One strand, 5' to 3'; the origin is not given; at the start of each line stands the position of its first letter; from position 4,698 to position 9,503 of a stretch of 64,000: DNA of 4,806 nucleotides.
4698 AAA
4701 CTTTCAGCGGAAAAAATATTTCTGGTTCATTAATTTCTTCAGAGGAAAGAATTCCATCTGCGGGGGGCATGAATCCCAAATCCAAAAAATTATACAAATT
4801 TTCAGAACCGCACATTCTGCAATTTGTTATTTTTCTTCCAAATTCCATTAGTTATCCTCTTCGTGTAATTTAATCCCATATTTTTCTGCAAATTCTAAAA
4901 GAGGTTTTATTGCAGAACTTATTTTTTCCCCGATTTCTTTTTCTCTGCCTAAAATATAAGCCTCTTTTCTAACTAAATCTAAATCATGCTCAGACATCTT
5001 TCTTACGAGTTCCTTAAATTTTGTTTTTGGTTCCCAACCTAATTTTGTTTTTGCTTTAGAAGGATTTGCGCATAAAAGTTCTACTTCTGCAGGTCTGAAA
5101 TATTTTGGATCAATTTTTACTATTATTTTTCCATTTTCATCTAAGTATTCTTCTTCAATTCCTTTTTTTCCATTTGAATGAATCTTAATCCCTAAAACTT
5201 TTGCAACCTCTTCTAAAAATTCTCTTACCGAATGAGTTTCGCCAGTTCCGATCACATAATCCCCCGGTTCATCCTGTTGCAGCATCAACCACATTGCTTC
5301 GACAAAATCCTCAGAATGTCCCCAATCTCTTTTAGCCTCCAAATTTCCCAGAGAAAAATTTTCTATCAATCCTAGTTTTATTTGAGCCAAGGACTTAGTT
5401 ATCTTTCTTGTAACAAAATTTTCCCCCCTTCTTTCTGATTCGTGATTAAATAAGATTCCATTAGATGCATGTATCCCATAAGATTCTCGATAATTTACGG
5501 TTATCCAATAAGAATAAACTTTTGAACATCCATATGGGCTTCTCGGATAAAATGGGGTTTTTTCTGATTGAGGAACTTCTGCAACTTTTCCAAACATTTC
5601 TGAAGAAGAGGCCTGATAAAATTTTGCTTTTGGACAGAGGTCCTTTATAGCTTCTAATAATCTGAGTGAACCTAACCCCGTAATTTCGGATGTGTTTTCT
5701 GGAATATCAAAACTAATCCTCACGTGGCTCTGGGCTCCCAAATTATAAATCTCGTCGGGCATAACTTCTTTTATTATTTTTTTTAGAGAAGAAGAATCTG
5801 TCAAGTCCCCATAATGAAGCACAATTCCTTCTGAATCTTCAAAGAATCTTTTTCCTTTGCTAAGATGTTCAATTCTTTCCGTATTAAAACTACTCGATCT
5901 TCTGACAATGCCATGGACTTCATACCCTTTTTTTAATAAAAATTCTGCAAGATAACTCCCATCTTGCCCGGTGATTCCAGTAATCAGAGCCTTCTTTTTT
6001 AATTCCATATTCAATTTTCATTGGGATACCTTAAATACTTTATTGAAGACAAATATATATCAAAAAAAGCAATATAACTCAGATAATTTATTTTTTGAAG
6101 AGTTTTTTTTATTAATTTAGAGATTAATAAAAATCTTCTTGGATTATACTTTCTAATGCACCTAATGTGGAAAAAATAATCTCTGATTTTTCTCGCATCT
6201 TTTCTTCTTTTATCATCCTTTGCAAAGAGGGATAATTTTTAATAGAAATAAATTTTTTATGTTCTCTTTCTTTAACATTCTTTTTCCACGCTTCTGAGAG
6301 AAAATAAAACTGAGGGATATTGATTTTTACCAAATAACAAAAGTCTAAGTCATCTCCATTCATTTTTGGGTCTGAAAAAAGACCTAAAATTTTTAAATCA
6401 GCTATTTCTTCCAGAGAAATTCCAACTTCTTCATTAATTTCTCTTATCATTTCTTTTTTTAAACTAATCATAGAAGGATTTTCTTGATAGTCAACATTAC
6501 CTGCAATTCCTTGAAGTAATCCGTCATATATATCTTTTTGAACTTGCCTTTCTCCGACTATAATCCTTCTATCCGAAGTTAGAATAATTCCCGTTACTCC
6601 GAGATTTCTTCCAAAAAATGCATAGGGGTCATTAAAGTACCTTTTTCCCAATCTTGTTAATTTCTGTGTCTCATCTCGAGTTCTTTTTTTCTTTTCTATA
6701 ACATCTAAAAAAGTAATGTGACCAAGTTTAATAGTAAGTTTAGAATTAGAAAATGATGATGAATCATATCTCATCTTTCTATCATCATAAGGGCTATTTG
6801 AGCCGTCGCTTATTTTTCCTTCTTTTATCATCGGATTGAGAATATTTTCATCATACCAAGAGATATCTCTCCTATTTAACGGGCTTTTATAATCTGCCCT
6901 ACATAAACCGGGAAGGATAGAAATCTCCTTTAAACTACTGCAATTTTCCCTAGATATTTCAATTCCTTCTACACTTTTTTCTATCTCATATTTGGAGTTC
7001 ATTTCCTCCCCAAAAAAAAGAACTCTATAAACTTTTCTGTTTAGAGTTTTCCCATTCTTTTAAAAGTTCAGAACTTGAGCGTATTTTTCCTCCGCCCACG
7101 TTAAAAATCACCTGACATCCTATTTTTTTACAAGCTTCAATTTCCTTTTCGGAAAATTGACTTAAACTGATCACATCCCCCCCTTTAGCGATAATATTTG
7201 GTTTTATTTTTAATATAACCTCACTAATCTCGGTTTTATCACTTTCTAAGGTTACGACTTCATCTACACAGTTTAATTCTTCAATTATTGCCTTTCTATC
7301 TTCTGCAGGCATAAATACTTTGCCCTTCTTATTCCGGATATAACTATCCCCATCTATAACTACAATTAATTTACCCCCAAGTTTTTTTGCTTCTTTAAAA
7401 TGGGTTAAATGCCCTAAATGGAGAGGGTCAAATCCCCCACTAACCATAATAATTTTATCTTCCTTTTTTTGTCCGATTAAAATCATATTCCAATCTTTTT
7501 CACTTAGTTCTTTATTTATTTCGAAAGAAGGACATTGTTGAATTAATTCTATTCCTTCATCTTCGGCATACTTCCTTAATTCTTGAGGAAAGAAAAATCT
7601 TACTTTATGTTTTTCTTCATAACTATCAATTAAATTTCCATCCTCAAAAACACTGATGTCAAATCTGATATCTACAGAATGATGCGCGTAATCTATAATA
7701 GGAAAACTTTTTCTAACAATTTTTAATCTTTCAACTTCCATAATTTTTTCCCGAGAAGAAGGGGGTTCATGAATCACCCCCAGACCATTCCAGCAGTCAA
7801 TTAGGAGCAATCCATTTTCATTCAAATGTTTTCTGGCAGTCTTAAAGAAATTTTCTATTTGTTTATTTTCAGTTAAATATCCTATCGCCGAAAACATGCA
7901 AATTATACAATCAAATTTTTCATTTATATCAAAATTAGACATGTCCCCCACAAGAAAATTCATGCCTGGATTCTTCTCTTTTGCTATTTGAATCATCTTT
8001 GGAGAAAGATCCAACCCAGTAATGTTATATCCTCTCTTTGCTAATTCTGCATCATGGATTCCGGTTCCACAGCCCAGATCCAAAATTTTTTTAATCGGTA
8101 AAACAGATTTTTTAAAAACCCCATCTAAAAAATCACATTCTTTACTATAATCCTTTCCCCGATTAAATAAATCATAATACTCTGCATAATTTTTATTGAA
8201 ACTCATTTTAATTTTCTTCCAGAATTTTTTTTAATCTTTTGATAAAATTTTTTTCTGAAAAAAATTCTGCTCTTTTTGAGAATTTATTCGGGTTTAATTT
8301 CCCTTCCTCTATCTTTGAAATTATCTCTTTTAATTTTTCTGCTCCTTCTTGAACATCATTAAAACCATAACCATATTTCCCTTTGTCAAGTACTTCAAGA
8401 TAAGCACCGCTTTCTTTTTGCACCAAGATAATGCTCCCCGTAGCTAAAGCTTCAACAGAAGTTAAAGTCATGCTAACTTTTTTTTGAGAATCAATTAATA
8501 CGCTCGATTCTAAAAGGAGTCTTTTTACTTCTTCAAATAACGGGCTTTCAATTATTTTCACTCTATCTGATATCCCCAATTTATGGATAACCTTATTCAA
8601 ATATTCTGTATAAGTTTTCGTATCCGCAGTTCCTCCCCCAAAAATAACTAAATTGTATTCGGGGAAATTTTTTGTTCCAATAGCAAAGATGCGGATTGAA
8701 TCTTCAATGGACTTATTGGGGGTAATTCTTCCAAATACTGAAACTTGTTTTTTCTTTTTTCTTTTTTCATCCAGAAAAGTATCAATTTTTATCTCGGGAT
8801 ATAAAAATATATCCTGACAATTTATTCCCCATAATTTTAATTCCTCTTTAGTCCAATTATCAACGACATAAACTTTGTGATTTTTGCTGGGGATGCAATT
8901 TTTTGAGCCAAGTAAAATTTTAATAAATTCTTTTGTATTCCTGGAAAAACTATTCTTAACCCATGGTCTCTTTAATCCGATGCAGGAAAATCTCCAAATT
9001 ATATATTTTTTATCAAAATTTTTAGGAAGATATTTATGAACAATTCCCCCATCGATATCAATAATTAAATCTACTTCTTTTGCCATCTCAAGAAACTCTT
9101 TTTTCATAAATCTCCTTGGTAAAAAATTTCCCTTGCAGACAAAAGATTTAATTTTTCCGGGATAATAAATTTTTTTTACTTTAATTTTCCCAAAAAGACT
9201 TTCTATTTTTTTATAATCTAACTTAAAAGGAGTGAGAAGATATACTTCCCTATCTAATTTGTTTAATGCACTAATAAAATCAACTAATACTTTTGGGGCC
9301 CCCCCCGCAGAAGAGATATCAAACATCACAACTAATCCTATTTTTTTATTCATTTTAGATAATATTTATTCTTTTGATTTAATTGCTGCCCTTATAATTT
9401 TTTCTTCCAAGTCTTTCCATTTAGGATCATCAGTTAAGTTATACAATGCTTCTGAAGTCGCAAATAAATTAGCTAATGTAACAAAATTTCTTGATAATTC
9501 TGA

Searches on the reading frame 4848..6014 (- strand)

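Call 76: search_protein_families(library=pfam, proteins=[window:4848-6014:-], max_evalue=0.0001)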
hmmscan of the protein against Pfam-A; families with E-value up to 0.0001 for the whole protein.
window:4848-6014:- (388 aa): 4 families
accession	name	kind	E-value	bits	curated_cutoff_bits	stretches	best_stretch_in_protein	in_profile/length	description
PF16363.11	GDP_Man_Dehyd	-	4.8e-146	486.9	27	1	10-340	1-332/332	GDP-mannose 4,6 dehydratase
PF01370.27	Epimerase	-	3.7e-74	249.6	20.9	1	9-256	1-240/240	NAD dependent epimerase/dehydratase family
PF04321.23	RmlD_sub_bind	-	2.9e-07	30.3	27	1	8-167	2-131/287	RmlD substrate binding domain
PF05368.20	NmrA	-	1.1e-05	25.6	27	1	6-84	2-70/298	NmrA-like family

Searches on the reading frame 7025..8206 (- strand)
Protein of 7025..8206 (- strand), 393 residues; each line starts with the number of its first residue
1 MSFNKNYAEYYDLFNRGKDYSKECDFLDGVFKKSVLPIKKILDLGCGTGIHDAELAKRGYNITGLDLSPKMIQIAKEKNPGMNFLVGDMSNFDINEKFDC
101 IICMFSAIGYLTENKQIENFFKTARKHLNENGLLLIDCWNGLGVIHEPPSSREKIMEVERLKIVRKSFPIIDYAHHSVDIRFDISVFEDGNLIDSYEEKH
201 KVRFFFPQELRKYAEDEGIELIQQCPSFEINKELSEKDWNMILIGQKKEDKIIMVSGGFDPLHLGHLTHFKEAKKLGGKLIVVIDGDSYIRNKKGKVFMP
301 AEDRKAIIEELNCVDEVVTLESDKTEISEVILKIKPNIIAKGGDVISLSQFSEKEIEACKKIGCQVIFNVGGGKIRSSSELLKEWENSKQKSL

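Call 76: search_protein_families(library=pfam, proteins=[window:7025-8206:-], max_evalue=0.0001)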
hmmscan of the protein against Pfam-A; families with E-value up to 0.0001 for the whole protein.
window:7025-8206:- (393 aa): 10 families
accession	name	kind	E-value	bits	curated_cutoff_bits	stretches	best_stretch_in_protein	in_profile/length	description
PF13649.12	Methyltransf_25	-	1.5e-20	74.1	27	1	41-132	1-97/97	Methyltransferase domain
PF01467.32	CTP_transf_like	-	3.7e-16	60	21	1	256-348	3-93/133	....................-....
PF08241.18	Methyltransf_11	-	4.1e-16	59.9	21.2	1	42-136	1-95/95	Methyltransferase domain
PF13847.12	Methyltransf_31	-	1.1e-12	48.3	27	1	39-138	5-111/145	Methyltransferase domain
PF08242.18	Methyltransf_12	-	1.2e-12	48.8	30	1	42-134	1-98/98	Methyltransferase domain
PF13489.12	Methyltransf_23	-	4.9e-12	46.3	27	1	39-150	24-124/164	Methyltransferase domain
PF05175.20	MTS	-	1.4e-07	31.7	23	1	38-136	32-138/170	Methyltransferase small domain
PF03848.20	TehB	-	1.1e-06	28.6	20.4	1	35-136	28-132/193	Tellurite resistance protein TehB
PF02353.26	CMAS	-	4.1e-06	26.7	27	1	37-139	62-167/273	Mycolic acid cyclopropane synthetase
PF05401.17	NodS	-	3.9e-05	24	24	1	40-122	46-130/201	Nodulation protein S (NodS)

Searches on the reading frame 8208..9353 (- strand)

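Call 76: search_protein_families(library=pfam, proteins=[window:8208-9353:-], max_evalue=0.0001)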
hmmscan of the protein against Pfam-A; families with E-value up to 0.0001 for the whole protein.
window:8208-9353:- (381 aa): 1 family
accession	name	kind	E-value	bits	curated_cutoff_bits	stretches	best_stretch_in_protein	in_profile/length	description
PF00534.26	Glycos_transf_1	-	3.5e-15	56.4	26.4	1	196-362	10-169/172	Glycosyl transferases group 1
